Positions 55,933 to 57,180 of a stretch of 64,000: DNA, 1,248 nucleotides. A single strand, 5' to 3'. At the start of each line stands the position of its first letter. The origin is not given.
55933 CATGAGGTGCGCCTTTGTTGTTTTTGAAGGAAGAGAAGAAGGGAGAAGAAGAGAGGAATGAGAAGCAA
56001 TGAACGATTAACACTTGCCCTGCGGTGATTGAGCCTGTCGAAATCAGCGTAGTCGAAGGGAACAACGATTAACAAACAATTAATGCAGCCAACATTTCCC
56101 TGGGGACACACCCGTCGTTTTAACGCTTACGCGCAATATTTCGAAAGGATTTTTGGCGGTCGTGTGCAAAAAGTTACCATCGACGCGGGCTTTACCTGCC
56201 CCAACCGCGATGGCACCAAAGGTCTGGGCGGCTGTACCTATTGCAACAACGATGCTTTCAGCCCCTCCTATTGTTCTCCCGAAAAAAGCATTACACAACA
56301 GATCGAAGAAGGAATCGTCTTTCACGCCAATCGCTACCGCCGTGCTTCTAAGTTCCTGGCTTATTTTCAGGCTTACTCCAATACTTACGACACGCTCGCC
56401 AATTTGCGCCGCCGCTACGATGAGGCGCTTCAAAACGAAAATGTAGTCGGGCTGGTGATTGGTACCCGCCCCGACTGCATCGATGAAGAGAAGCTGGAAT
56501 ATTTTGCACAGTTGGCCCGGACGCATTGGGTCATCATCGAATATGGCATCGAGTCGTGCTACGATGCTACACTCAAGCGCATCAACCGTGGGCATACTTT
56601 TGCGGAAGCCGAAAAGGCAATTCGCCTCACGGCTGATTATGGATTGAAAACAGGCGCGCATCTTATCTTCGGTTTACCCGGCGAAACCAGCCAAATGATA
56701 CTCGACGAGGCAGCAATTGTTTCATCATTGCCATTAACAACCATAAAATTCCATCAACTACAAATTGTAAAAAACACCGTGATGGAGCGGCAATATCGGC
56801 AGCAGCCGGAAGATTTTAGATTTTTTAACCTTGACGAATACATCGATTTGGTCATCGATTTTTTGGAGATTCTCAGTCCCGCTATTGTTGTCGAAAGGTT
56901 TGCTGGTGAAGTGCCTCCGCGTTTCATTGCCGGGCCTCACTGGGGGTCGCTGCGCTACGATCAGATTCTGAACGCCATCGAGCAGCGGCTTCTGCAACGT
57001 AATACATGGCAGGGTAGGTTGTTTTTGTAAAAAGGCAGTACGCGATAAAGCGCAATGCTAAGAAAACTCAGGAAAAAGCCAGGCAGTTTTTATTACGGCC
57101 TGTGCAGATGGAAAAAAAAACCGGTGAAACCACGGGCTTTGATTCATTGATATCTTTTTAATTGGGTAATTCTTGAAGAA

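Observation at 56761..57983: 254-bp near-identical direct duplication of the radical SAM gene 3' end brackets a self-contained membrane-protein cassette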

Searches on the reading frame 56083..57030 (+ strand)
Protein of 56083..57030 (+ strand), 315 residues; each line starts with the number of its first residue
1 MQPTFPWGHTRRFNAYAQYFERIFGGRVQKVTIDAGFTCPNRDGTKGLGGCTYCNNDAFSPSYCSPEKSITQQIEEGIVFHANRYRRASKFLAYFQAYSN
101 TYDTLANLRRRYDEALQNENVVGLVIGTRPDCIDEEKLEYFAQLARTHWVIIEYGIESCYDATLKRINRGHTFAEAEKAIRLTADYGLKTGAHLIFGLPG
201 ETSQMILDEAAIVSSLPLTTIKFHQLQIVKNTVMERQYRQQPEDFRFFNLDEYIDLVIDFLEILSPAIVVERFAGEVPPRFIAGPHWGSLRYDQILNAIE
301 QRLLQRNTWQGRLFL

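Call 4: search_protein_families(library=pfam, proteins=[window:56083-57030:+], max_evalue=0.01)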
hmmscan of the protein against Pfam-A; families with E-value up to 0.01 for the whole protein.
window:56083-57030:+ (315 aa): 2 families
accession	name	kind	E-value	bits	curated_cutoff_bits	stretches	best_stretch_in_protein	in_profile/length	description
PF16199.10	Radical_SAM_C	-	1.8e-21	76.4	31.9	1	220-303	3-83/85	Radical_SAM C-terminal domain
PF04055.27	Radical_SAM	-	5.3e-15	56.4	29.5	1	50-208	10-161/166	Radical SAM superfamily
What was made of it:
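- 56083..57030 (+): Intact mnmL/ytqA (TIGR01212 radical SAM tRNA-modification enzyme), 315 aa. The body is Y-type (like L004) throughout; the last 4 codons and stop are X-type. Pfam finds Radical_SAM plus Radical_SAM_C (call 4).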

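Call 5: search_protein_families(library=ncbifam, proteins=[window:56083-57030:+], max_evalue=0.01)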
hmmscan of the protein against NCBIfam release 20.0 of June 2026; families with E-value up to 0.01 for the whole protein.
window:56083-57030:+ (315 aa): 27 families (the best 25 are shown)
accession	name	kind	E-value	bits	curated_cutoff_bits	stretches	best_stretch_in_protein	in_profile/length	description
TIGR01212.1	TIGR01212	equivalog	2.4e-93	312.6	180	1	12-314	1-300/302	tRNA modification radical SAM protein MnmL/YtqA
TIGR01211.1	ELP3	subfamily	1.5e-17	63.3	350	1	90-284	163-353/522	tRNA uridine(34) 5-carboxymethylaminomethyl modification radical SAM/GNAT enzyme Elp3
TIGR00539.1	hemN_rel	equivalog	1.6e-12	47.3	205.4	1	104-254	69-217/361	radical SAM family heme chaperone HemW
NF006065.0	PRK08207.2-4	equivalog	2.3e-12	46.7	922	1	119-251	257-387/484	coproporphyrinogen III oxidase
TIGR04013.1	B12_SAM_MJ_1487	hypoth_equivalog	4.5e-12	45.5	251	1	128-217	247-334/382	TIGR04013 family B12-binding domain/radical SAM domain-containing protein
TIGR01210.1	TIGR01210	equivalog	5.9e-11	42.2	212.15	1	49-241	31-225/313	archaeosine biosynthesis radical SAM protein RaSEA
TIGR04014.1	B12_SAM_MJ_0865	equivalog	1.4e-10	40.6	360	1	48-215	170-335/434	methyl-coenzyme M reductase glutamine C-methyltransferase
TIGR03994.1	rSAM_HemZ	equivalog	2e-09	37.1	321.4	1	112-254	163-303/401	coproporphyrinogen dehydrogenase HemZ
TIGR04072.2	rSAM_ladder_B12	equivalog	9.6e-08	31.1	360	1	128-237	264-371/443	lipid biosynthesis B12-binding/radical SAM protein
NF006064.0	PRK08207.2-2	equivalog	9e-07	28.2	504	1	128-241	243-353/465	coproporphyrinogen III oxidase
NF006060.0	PRK08207.1-3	equivalog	1.3e-06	27.5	653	1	111-234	230-352/477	coproporphyrinogen III oxidase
NF006061.0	PRK08207.1-4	equivalog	1.7e-06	27.2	702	1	125-235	269-377/501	coproporphyrinogen III oxidase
NF006062.0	PRK08207.1-5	equivalog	3.9e-06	26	1007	1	109-237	227-354/476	coproporphyrinogen III oxidase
NF006067.1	PRK08208.1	equivalog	8.9e-06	24.9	380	1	112-209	114-210/427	STM4012 family radical SAM protein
TIGR04479.1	bcpD_PhpK_rSAM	subfamily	2.7e-05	22.7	600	1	152-210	345-403/504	PhpK family radical SAM P-methyltransferase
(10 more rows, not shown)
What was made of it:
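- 56083..57030 (+): NCBIfam TIGR01212 scores 312.6 bits against a cutoff of 180 (call 5).
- On TIGR01212 MnmL/YtqA radical SAM tRNA-modification enzyme (the interrupted gene): 312.6 bits against a cutoff of 180, covering residues 12-314 (call 5).
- On Rhs/CdiA-type C-terminal displacement locus: The gene is a housekeeping radical SAM enzyme (calls 4, 5).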

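Call 7: find_encoding_contigs(protein=window:56083-57030:+, flank=6000, max_places=10)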
Protein window:56083-57030:+ (315 aa): no gene with exactly this product is on record in the collection.

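Call 11: find_related_loci(query=window:56083-57030:+, collection=genome_contigs, flank=6000)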
Query window:56083-57030:+ (315 aa) in genome_contigs; peptide patterns used: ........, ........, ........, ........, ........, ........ (x = any residue, [..] = any of these).
466 stretches matched a pattern; 419 encode a relative of the query (tblastn E <= 1e-3); the best 80 are kept; 80 distinct loci.
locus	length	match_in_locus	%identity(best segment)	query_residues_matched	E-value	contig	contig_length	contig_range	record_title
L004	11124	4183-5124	92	1-314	0e+0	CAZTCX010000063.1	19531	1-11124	MAG TPA_asm: uncultured Lentimicrobiaceae bacterium isolate SRP263991_co6_153 genome assembly, contig: NODE_2651_length_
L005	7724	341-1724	78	1-315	1e-175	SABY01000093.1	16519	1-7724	MAG: Clostridia bacterium isolate INTA.CYC.150 contig-100_2854, whole genome shotgun sequence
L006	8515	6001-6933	74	5-315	4e-167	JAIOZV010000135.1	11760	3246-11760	MAG: Bacteroidales bacterium isolate Tobar13m-G16 Tobar13m-C5158, whole genome shotgun sequence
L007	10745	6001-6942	73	2-315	5e-164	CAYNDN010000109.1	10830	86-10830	MAG TPA_asm: uncultured Lentimicrobiaceae bacterium isolate SRP141376_co3_49 genome assembly, contig: NODE_16733_length_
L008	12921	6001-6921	74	5-311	2e-163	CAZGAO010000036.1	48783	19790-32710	MAG TPA_asm: uncultured Lentimicrobiaceae bacterium isolate binchicken_co47_205 genome assembly, contig: NODE_434_length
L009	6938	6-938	74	4-314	4e-163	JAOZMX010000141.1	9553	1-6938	MAG: Bacteroidales bacterium isolate GMC4_bin_2 GMC4_10938_length_9553_cov_9.745631, whole genome shotgun sequence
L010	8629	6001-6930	72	5-314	2e-158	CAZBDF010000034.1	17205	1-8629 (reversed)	MAG TPA_asm: uncultured Lentimicrobiaceae bacterium isolate binchicken_co243_188 genome assembly, contig: NODE_2603_leng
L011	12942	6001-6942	68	1-314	5e-150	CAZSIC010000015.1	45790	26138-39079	MAG TPA_asm: uncultured Bacteroidales bacterium isolate SRP141376_co4_236 genome assembly, contig: NODE_1417_length_4579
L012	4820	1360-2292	68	4-314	3e-152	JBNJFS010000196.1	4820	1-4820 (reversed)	MAG: Bacteroidota bacterium isolate Y22_60dBSe2.bin.27 NODE_29660_length_4820_cov_15.857234, whole genome shotgun sequen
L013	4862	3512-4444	68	4-314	4e-152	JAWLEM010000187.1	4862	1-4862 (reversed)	MAG: Bacteroidales bacterium isolate 20BLK6-1.bin.63 NODE_22961_length_4862_cov_11.610959, whole genome shotgun sequence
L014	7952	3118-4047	67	5-314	1e-149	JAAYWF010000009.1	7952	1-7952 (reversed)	MAG: Lentimicrobium sp. isolate AS4BglBPHE_32 638_AS4B, whole genome shotgun sequence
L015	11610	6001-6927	66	5-313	5e-149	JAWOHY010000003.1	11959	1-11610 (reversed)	MAG: Bacteroidales bacterium isolate CWP5-1.bin.50 k191_247949, whole genome shotgun sequence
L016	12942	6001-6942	66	1-315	8e-149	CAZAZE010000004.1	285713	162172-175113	MAG TPA_asm: uncultured Bacteroidales bacterium isolate SRP278314_co2_178 genome assembly, contig: NODE_39_length_285713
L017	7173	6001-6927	68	5-313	2e-148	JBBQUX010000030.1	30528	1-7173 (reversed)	MAG: Bacteroidales bacterium isolate Co_metawrap_1956 Cmw_1956_k141_24035624_length_30528_cov_14.9963, whole genome shot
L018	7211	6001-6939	65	2-314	3e-148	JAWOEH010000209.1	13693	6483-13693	MAG: Bacteroidales bacterium isolate BLK5-3.bin.159 k191_2918839, whole genome shotgun sequence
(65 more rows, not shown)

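Call 24: find_homologous_proteins(query=window:56083-57030:+, max_evalue=1e-100)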
Query window:56083-57030:+ (315 aa): 6898 proteins with E <= 1e-100 among 8000 candidates; the best 120 are listed.
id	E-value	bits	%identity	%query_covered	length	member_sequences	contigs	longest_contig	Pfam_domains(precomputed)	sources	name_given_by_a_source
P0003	1.9e-211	719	98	100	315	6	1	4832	PF16199.11,PF04055.28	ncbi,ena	-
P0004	3.3e-197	672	91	100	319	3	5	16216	PF16199.11,PF04055.28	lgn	-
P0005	4.1e-197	672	92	99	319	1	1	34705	PF16199.11,PF04055.28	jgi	jgi:radical SAM protein (TIGR01212 family)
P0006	2.6e-196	669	91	100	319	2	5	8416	PF16199.11,PF04055.28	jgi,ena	jgi:radical SAM protein (TIGR01212 family)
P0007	1.3e-191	654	88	99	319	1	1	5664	PF16199.11,PF04055.28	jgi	jgi:radical SAM protein (TIGR01212 family)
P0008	3.5e-191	652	88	99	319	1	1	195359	PF16199.11,PF04055.28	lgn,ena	-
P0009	1.4e-173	594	80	100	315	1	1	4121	PF16199.11,PF04055.28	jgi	jgi:radical SAM protein (TIGR01212 family)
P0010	1.4e-172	591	80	99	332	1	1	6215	PF16199.11,PF04055.28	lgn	-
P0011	6.2e-170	582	78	100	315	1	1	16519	PF16199.11,PF04055.28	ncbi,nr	ncbi:MAG: TIGR01212 family radical SAM protein [Clostridia bacterium]|nr:TIGR01212 family radical SA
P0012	9.8e-167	572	77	100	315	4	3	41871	PF16199.11,PF04055.28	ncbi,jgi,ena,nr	ncbi:MAG: TIGR01212 family radical SAM protein [Bacteroidales bacterium]|nr:TIGR01212 family radical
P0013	1.1e-164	565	74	100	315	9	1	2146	PF16199.11,PF04055.28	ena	-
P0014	3.0e-164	564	74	99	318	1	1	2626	PF16199.11,PF04055.28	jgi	jgi:radical SAM protein (TIGR01212 family)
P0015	4.7e-164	563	75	99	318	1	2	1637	PF16199.11,PF04055.28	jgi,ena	-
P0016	8.4e-163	559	74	99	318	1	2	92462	PF16199.11,PF04055.28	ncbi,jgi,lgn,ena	-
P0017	2.4e-162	558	75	99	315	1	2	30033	PF16199.11,PF04055.28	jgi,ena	-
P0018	2.5e-162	557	74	99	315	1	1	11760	PF16199.11,PF04055.28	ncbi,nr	ncbi:MAG: TIGR01212 family radical SAM protein [Bacteroidales bacterium]|nr:TIGR01212 family radical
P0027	8.7e-160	549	74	99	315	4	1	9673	PF16199.11,PF04055.28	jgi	jgi:radical SAM protein (TIGR01212 family)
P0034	3.3e-158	544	73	99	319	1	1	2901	PF16199.11,PF04055.28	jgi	jgi:radical SAM protein (TIGR01212 family)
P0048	2.9e-155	534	71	100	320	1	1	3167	PF16199.11,PF04055.28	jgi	jgi:radical SAM protein (TIGR01212 family)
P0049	3.9e-155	534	71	100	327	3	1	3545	PF16199.11,PF04055.28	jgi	jgi:radical SAM protein (TIGR01212 family)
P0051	8.3e-155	533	72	98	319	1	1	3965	PF16199.11,PF04055.28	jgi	jgi:radical SAM protein (TIGR01212 family)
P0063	8.1e-153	526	69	99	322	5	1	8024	PF16199.11,PF04055.28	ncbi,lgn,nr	ncbi:MAG: TIGR01212 family radical SAM protein [Sphingobacteriia bacterium]|nr:TIGR01212 family radi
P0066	7.7e-152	523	70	98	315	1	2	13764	PF16199.11,PF04055.28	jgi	jgi:radical SAM protein (TIGR01212 family)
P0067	7.8e-152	523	70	98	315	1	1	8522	PF16199.11,PF04055.28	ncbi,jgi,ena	jgi:radical SAM protein (TIGR01212 family)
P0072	7.7e-151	520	69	98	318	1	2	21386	PF16199.11,PF04055.28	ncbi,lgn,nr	ncbi:MAG: TIGR01212 family radical SAM protein [Bacteroidales bacterium]|nr:TIGR01212 family radical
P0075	2.5e-150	518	68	98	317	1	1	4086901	PF16199.11,PF04055.28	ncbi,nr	ncbi:MAG: TIGR01212 family radical SAM protein [Bacteroidota bacterium]|nr:TIGR01212 family radical 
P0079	9.3e-150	516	70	98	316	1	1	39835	PF16199.11,PF04055.28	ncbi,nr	ncbi:MAG: TIGR01212 family radical SAM protein [Bacteroidetes bacterium]|nr:TIGR01212 family radical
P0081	2.5e-149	515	69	98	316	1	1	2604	PF16199.11,PF04055.28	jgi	jgi:radical SAM protein (TIGR01212 family)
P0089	1.8e-148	512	69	98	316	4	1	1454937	PF16199.11,PF04055.28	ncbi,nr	ncbi:MAG: TIGR01212 family radical SAM protein [Bacteroidales bacterium]|nr:TIGR01212 family radical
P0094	4.4e-148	511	68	99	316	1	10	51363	PF16199.11,PF04055.28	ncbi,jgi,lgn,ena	jgi:radical SAM protein (TIGR01212 family)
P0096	4.5e-148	511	68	99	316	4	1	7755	PF16199.11,PF04055.28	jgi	jgi:radical SAM protein (TIGR01212 family)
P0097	4.5e-148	511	68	99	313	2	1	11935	PF16199.11,PF04055.28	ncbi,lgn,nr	ncbi:MAG: TIGR01212 family radical SAM protein [Saprospiraceae bacterium]|nr:TIGR01212 family radica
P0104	8.4e-148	510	68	99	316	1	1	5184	PF16199.11,PF04055.28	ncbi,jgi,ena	jgi:radical SAM protein (TIGR01212 family)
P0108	1.4e-147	509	68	98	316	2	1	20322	PF16199.11,PF04055.28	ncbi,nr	ncbi:MAG: TIGR01212 family radical SAM protein [Bacteroidales bacterium]|nr:TIGR01212 family radical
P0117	5.6e-147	507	67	99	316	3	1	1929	PF16199.11,PF04055.28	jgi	jgi:radical SAM protein (TIGR01212 family)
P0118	7.3e-147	507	68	99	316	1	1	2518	PF16199.11,PF04055.28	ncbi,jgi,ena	jgi:radical SAM protein (TIGR01212 family)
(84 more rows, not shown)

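Call 27: find_encoding_contigs(protein=P0009, flank=5000, max_places=4)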
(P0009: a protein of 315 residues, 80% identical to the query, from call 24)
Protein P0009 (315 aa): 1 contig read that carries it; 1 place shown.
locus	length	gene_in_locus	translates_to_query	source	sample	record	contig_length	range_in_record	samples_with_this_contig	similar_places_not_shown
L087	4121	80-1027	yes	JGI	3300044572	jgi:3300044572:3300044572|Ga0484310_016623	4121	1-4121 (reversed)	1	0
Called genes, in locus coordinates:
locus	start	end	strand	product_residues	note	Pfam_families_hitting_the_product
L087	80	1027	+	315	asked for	PF04055:Radical_SAM, PF16199:Radical_SAM_C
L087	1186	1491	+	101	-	PF16199:Radical_SAM_C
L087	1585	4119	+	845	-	?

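Call 28: find_encoding_contigs(protein=P0010, flank=5000, max_places=4)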
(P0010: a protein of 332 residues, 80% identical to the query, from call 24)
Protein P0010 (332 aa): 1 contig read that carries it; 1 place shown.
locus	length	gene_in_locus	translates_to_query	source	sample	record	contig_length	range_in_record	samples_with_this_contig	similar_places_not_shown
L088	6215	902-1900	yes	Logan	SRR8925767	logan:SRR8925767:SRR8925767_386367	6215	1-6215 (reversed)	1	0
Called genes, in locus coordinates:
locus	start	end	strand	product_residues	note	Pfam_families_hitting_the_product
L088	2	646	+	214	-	?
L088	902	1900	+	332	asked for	PF04055:Radical_SAM, PF16199:Radical_SAM_C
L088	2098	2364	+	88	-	PF16199:Radical_SAM_C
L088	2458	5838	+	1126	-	PF19190:BACON_2 (faint), PF22544:HYDIN_VesB_CFA65-like_Ig (faint), PF18962:Por_Secre_tail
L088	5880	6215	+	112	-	?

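Call 29: find_encoding_contigs(protein=P0012, flank=5000, max_places=4)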
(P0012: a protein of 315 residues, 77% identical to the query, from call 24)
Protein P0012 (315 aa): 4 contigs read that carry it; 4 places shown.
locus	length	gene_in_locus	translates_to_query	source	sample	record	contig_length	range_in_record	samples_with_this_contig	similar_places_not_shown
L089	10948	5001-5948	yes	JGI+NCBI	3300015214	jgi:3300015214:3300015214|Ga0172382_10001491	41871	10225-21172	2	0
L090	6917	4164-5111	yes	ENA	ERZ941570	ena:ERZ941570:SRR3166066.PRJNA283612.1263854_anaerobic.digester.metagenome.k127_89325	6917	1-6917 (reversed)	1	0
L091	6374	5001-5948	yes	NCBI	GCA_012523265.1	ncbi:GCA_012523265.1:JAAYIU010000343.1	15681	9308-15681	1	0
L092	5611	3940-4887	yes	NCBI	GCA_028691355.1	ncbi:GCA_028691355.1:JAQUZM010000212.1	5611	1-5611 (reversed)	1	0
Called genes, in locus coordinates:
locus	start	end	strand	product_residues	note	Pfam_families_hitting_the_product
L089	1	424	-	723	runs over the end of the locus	PF17164:DUF5122, PF18962:Por_Secre_tail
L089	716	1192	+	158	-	-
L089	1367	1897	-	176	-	PF14060:DUF4252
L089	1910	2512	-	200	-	-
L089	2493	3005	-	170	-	PF04542:Sigma70_r2, PF08281:Sigma70_r4_2, PF04545:Sigma70_r4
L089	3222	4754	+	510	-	PF07690:MFS_1, PF00854:PTR2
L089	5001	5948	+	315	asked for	PF04055:Radical_SAM, PF16199:Radical_SAM_C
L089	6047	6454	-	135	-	PF07301:DUF1453 (weak)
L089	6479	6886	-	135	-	-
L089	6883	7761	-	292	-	-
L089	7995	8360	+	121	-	PF16199:Radical_SAM_C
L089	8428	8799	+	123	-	PF16199:Radical_SAM_C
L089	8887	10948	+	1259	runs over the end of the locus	PF13088:BNR_2 (faint), PF19190:BACON_2 (faint), PF02012:BNR (faint), PF15902:Sortilin-Vps10 (faint), PF14870:PSII_BNR, PF22544:HYDIN_VesB_CFA65-like_Ig (faint), PF18962:Por_Secre_tail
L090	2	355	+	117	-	?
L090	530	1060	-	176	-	PF14060:DUF4252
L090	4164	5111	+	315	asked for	PF04055:Radical_SAM, PF16199:Radical_SAM_C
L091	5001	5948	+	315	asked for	PF04055:Radical_SAM, PF16199:Radical_SAM_C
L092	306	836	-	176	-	PF14060:DUF4252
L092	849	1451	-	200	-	-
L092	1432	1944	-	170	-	PF04542:Sigma70_r2, PF08281:Sigma70_r4_2, PF04545:Sigma70_r4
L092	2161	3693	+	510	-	PF07690:MFS_1, PF00854:PTR2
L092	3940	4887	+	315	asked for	PF04055:Radical_SAM, PF16199:Radical_SAM_C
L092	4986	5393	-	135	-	PF07301:DUF1453 (weak)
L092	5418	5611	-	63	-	?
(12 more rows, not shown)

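Call 50: find_encoding_contigs(protein=P0005, flank=5000, max_places=3)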
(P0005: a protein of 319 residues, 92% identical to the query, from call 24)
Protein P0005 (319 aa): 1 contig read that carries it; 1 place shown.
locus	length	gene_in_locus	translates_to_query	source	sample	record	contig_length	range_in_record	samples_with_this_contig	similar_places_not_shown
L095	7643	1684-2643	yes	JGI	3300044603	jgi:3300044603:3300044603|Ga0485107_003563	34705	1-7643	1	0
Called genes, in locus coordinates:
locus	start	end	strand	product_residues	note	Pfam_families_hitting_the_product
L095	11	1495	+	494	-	PF07690:MFS_1, PF00854:PTR2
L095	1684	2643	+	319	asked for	PF04055:Radical_SAM, PF16199:Radical_SAM_C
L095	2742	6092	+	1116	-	PF18370:RGI_lyase (weak), PF18962:Por_Secre_tail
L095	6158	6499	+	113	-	PF01035:DNA_binding_1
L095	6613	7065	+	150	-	PF00588:SpoU_methylase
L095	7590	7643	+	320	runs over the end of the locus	PF08331:QueG_DUF1730, PF00037:Fer4 (faint), PF12838:Fer4_7 (faint), PF13484:Fer4_16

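Call 51: find_encoding_contigs(protein=P0008, flank=5000, max_places=3)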
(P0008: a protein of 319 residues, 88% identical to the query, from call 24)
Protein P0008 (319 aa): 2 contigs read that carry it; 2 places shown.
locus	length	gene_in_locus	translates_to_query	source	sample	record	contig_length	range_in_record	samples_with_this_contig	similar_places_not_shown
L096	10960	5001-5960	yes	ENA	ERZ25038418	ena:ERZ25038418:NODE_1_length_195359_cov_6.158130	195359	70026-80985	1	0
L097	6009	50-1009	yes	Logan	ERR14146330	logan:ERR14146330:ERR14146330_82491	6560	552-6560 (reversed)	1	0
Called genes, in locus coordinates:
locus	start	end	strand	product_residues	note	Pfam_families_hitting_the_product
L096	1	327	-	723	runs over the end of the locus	PF17164:DUF5122, PF18962:Por_Secre_tail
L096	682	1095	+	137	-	-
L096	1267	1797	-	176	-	PF14060:DUF4252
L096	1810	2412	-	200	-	-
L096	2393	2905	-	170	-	PF04542:Sigma70_r2, PF08281:Sigma70_r4_2, PF04545:Sigma70_r4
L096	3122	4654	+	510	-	PF07690:MFS_1, PF00854:PTR2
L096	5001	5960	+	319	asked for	PF04055:Radical_SAM, PF16199:Radical_SAM_C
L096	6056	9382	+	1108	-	PF19190:BACON_2 (faint), PF18962:Por_Secre_tail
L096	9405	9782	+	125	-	PF01035:DNA_binding_1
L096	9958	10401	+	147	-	PF00588:SpoU_methylase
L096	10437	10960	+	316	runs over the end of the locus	PF08331:QueG_DUF1730, PF13187:Fer4_9 (faint), PF00037:Fer4 (faint), PF12838:Fer4_7 (weak), PF13484:Fer4_16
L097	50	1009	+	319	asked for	PF04055:Radical_SAM, PF16199:Radical_SAM_C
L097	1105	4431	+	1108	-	PF19190:BACON_2 (faint), PF18962:Por_Secre_tail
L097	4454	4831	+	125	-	PF01035:DNA_binding_1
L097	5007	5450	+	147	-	PF00588:SpoU_methylase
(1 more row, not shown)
